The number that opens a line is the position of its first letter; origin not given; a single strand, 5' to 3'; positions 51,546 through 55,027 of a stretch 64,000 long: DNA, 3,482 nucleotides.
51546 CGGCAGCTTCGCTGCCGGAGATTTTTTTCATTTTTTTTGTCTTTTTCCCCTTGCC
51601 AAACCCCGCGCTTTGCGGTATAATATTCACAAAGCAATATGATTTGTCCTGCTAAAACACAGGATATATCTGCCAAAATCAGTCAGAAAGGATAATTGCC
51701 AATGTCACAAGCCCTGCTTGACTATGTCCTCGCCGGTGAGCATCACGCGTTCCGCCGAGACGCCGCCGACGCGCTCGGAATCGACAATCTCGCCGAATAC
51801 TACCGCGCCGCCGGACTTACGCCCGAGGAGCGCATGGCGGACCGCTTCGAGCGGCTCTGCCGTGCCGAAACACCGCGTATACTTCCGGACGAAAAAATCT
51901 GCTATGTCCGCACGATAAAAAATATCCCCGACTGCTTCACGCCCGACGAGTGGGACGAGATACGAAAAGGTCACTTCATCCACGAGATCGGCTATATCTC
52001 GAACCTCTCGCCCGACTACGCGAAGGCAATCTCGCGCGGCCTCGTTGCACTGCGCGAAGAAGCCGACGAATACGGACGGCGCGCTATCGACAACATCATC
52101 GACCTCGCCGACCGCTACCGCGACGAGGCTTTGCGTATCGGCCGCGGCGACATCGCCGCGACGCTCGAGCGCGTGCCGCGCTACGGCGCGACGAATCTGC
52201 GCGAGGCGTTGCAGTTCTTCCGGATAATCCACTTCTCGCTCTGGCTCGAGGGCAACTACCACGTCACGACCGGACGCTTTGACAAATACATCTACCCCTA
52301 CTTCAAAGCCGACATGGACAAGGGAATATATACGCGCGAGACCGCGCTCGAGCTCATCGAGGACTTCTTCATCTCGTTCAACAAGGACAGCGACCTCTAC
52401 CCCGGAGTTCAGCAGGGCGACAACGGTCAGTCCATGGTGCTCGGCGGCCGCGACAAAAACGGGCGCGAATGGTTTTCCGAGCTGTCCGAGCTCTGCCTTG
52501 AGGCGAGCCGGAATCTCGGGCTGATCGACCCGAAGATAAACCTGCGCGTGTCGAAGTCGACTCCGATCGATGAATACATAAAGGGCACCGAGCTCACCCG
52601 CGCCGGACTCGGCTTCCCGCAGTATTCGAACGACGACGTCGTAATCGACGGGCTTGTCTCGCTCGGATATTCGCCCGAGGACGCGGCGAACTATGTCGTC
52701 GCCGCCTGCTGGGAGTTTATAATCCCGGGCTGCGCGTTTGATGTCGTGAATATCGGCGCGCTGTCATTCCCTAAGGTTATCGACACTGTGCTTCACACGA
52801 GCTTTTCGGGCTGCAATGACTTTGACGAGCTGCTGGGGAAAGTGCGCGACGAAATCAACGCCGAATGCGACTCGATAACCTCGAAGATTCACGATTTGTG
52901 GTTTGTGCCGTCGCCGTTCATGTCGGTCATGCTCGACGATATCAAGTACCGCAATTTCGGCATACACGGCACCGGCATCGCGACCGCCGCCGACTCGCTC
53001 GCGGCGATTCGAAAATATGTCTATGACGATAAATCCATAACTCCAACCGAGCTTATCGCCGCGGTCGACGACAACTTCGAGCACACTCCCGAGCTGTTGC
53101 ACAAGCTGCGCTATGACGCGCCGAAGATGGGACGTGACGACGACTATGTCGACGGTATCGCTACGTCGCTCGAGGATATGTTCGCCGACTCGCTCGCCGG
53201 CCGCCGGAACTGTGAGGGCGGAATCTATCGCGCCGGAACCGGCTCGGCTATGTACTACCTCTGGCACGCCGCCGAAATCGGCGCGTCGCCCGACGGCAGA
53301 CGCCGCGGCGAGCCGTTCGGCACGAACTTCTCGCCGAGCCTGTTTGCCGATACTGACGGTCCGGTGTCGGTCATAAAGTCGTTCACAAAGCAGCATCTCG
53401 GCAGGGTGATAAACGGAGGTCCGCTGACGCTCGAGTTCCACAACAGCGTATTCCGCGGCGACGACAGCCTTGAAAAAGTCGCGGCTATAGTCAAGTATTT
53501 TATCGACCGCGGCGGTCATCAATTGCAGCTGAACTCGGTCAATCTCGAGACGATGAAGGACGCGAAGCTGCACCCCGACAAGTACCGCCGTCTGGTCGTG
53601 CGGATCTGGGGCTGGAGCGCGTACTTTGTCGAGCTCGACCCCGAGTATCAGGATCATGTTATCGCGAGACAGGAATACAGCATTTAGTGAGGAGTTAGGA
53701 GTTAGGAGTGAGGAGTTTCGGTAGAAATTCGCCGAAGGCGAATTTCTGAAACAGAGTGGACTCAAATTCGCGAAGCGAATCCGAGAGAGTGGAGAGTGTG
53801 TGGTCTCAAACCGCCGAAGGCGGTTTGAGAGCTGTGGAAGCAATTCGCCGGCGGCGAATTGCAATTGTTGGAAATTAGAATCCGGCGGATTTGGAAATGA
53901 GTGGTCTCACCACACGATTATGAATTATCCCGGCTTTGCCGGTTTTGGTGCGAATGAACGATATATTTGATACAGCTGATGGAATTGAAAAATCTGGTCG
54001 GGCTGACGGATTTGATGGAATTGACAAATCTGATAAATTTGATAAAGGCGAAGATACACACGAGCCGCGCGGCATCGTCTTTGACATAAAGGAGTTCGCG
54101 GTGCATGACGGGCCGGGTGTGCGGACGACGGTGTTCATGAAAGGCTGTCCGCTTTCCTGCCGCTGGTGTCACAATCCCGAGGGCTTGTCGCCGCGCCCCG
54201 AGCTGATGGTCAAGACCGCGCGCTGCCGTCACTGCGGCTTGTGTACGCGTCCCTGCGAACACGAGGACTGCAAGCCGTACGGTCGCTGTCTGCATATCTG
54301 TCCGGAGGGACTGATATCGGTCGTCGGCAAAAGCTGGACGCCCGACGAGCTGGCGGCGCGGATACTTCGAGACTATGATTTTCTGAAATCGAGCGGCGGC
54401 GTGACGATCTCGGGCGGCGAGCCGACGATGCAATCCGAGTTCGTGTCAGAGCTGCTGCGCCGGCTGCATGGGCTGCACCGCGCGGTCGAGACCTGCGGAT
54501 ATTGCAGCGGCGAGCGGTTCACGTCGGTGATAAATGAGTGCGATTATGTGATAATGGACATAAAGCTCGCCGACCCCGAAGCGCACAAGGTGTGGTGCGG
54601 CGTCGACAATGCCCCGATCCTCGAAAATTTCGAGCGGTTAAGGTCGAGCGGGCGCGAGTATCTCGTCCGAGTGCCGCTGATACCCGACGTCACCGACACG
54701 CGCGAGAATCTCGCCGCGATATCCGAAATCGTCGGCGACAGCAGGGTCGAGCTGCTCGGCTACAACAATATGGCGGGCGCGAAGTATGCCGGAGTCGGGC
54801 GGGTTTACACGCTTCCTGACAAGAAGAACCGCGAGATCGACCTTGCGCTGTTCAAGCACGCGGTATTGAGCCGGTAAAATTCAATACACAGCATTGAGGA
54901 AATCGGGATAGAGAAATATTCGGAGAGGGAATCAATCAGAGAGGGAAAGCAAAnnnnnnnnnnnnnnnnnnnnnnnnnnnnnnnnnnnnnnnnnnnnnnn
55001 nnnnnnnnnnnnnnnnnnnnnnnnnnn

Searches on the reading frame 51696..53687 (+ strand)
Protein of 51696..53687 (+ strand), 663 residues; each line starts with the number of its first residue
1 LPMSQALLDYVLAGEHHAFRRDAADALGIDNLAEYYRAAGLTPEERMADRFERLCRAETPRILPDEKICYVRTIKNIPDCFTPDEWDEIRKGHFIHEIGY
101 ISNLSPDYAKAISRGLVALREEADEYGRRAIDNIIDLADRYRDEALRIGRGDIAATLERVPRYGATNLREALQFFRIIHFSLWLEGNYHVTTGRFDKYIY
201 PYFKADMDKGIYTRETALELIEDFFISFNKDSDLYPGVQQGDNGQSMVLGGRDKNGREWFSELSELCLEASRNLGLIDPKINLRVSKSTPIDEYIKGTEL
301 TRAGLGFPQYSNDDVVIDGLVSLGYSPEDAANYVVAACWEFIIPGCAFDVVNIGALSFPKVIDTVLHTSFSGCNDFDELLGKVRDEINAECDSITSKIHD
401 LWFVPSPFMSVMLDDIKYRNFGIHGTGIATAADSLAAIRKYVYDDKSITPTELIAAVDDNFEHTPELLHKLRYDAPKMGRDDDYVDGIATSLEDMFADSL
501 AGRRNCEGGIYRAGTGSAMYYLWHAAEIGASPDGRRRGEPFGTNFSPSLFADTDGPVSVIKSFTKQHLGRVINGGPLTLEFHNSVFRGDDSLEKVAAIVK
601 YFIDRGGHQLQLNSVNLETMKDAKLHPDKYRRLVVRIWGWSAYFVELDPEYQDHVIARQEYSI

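Call 6: search_protein_families(library=pfam, proteins=[window:51696-53687:+])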
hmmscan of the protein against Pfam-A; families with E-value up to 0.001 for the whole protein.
window:51696-53687:+ (663 aa): 2 families
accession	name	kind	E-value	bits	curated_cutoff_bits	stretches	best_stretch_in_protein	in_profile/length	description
PF02901.20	PFL-like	-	1.5e-80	272.1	24.3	1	69-515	121-637/647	Pyruvate formate lyase-like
PF01228.26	Gly_radical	-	2e-16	60.9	22.2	1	544-645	4-106/106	Glycine radical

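Call 29: find_encoding_contigs(protein=window:51702-53687:+, flank=6000, max_places=10)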
Protein window:51702-53687:+ (661 aa): 23 contigs read that carry it; 3 places shown.
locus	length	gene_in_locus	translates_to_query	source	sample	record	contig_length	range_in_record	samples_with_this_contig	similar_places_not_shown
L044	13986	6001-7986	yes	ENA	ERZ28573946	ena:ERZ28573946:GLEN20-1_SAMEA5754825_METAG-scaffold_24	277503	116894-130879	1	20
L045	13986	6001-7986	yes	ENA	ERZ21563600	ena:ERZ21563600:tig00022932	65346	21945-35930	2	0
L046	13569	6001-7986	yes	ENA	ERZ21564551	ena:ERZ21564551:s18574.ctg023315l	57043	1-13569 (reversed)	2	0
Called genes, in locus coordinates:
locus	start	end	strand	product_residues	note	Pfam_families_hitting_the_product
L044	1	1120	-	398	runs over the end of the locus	PF01522:Polysacc_deac_1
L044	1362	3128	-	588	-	PF07881:Fucose_iso_N1, PF07882:Fucose_iso_N2, PF02952:Fucose_iso_C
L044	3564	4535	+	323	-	-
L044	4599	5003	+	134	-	-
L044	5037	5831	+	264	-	-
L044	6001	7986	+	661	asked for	PF02901:PFL-like, PF01228:Gly_radical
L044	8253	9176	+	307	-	PF13353:Fer4_12, PF04055:Radical_SAM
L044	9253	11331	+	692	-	PF05691:Raffinose_syn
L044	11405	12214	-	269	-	PF02311:AraC_binding, PF07883:Cupin_2 (weak), PF00165:HTH_AraC (weak), PF12833:HTH_18, PF00165:HTH_AraC (weak)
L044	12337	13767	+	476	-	-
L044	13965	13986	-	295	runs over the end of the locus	PF01263:Aldose_epim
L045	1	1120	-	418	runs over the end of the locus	PF01522:Polysacc_deac_1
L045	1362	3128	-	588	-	PF07881:Fucose_iso_N1, PF07882:Fucose_iso_N2, PF02952:Fucose_iso_C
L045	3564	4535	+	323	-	-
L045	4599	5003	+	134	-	-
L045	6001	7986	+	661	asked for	PF02901:PFL-like, PF01228:Gly_radical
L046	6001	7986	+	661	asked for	PF02901:PFL-like, PF01228:Gly_radical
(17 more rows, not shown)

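Call 43: list_cluster_members(proteins=[window:51702-53687:+, P0001])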
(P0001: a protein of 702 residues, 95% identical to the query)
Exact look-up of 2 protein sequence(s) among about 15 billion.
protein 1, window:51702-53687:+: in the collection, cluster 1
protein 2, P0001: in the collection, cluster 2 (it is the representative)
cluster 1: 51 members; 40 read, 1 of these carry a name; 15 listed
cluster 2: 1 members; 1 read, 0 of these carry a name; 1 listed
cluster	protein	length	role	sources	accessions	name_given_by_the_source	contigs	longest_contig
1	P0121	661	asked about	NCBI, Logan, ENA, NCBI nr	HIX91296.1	MAG TPA: pyruvate formate-lyase [Firmicutes bacterium] | pyruvate formate-lyase [Bacillota bacterium]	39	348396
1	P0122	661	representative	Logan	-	-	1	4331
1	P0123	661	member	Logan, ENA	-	-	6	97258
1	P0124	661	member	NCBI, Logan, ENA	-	-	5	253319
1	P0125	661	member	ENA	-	-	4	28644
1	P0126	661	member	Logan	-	-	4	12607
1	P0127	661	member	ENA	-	-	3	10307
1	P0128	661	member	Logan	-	-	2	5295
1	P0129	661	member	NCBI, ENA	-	-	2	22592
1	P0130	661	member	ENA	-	-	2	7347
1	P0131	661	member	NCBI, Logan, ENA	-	-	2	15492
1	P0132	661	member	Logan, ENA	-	-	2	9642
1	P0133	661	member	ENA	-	-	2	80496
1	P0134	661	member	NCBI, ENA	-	-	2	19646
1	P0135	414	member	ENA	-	-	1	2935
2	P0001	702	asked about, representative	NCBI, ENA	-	-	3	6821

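Call 48: find_encoding_contigs(protein=P0124, flank=2500, max_places=10)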
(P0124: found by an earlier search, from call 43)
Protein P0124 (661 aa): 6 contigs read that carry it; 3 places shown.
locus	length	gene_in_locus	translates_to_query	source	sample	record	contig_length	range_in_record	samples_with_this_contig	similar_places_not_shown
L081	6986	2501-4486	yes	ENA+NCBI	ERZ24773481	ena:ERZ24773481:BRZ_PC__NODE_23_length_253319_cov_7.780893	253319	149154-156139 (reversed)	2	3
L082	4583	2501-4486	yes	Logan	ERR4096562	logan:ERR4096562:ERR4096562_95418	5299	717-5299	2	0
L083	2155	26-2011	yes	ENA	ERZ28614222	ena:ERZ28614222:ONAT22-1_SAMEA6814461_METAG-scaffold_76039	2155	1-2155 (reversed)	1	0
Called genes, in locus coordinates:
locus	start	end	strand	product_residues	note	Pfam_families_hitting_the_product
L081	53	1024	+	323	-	-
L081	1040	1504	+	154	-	-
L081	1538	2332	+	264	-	-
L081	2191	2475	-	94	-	-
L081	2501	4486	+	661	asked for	PF02901:PFL-like, PF01228:Gly_radical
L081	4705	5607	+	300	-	PF13353:Fer4_12, PF04055:Radical_SAM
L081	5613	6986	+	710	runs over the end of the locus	PF05691:Raffinose_syn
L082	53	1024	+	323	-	-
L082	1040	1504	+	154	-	-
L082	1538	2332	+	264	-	-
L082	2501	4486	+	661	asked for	PF02901:PFL-like, PF01228:Gly_radical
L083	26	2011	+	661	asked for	PF02901:PFL-like, PF01228:Gly_radical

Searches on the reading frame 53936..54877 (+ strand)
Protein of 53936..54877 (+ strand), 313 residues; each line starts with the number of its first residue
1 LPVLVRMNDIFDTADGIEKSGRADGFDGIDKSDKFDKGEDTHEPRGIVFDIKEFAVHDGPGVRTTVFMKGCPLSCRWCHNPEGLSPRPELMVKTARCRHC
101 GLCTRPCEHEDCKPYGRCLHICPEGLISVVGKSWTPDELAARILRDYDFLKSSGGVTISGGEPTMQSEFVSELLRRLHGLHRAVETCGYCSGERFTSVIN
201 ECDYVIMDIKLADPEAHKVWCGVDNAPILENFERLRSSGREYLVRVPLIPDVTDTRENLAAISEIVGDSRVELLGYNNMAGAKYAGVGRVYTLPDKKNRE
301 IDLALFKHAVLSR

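Call 6: search_protein_families(library=pfam, proteins=[window:53936-54877:+])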
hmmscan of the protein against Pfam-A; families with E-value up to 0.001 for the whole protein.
window:53936-54877:+ (313 aa): 2 families
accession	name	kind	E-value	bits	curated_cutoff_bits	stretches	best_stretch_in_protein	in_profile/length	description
PF04055.27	Radical_SAM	-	3.2e-13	50.6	29.5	1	66-257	2-160/166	Radical SAM superfamily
PF13353.11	Fer4_12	-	3.9e-13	50.3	22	1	58-200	2-99/137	4Fe-4S single cluster domain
